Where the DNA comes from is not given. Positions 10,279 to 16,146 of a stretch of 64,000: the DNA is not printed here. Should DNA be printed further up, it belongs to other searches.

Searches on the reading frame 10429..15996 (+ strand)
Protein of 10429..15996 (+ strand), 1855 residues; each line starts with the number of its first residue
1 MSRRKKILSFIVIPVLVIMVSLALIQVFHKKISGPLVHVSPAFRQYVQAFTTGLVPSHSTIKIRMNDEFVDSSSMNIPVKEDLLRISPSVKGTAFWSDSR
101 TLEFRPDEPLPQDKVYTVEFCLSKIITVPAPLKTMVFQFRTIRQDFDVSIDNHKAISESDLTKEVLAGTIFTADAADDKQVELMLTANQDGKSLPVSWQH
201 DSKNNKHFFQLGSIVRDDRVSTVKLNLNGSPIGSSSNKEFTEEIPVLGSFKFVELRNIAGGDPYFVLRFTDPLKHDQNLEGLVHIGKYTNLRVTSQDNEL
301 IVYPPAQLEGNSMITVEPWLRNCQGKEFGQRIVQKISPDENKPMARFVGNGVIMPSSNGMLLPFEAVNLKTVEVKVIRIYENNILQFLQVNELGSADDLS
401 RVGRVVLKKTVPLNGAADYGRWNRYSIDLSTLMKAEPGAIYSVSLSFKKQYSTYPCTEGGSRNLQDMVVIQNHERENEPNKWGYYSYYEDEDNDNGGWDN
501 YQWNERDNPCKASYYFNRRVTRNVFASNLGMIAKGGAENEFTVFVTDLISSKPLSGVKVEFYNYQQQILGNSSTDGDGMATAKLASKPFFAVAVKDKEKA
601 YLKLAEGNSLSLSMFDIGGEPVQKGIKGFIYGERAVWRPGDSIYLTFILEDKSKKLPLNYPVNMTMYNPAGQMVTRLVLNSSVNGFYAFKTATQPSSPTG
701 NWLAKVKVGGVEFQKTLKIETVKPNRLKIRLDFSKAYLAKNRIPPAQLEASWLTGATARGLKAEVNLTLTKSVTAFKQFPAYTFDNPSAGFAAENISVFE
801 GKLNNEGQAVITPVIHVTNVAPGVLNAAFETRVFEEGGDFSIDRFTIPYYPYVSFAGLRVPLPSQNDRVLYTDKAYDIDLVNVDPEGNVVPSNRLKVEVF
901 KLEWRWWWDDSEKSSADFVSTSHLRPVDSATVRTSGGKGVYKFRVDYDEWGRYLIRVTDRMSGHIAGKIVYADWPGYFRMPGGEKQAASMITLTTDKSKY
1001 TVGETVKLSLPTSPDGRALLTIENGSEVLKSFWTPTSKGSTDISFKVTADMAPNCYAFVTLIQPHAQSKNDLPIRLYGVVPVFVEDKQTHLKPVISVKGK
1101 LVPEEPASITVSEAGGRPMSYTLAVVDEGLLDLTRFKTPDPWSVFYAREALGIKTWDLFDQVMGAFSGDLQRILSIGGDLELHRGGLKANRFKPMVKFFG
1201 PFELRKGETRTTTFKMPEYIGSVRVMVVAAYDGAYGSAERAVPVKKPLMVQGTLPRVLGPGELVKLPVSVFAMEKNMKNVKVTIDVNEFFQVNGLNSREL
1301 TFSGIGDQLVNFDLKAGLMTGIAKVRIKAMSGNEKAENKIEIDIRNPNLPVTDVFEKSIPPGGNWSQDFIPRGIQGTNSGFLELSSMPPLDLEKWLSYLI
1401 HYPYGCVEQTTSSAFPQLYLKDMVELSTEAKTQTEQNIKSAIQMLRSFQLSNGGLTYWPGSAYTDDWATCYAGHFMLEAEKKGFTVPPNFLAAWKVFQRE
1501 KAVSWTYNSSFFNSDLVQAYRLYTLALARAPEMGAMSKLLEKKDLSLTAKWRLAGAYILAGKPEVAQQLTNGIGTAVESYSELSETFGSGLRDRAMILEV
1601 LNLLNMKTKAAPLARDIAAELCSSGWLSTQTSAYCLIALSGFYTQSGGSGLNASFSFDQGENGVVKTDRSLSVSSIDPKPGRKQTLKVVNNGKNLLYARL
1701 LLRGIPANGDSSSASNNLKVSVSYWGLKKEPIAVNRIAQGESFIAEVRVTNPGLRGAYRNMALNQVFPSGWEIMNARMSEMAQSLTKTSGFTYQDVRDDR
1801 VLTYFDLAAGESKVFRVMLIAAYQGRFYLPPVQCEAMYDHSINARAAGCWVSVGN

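Call 37: search_protein_families(library=pfam, proteins=[window:10429-15996:+], max_evalue=0.0001)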
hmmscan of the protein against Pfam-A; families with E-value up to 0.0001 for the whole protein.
window:10429-15996:+ (1855 aa): 9 families
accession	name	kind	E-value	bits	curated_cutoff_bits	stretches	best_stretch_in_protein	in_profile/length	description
PF17962.7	bMG6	-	2.8e-22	79.4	23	1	863-974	4-112/112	Bacterial macroglobulin domain 6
PF07703.20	A2M_BRD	-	1.5e-21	77.6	22.7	1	991-1133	1-140/140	Alpha-2-macroglobulin bait region domain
PF11974.14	bMG3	-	2e-18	66.7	34.9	1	526-620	1-101/103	Bacterial alpha-2-macroglobulin MG3 domain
PF01835.25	MG2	-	3.1e-15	56.7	32.8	1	627-707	1-81/96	MG2 domain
PF17973.7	bMG10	-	2e-13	51.1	26.2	1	1723-1839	7-129/131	Bacterial Alpha-2-macroglobulin MG10 domain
PF17972.7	bMG5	-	4.6e-12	46.9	26.5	1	726-838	2-114/127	Bacterial Alpha-2-macroglobulin MG5 domain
PF00207.28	A2M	-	8e-12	45.3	21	1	1198-1283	3-91/92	Alpha-2-macroglobulin family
PF07678.20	TED_complement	-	2.9e-05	23.7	22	1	1396-1483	19-109/312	A-macroglobulin TED domain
PF02369.22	Big_1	-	3.3e-05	24.4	34.9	0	527-587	7-69/93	Bacterial Ig-like domain (group 1)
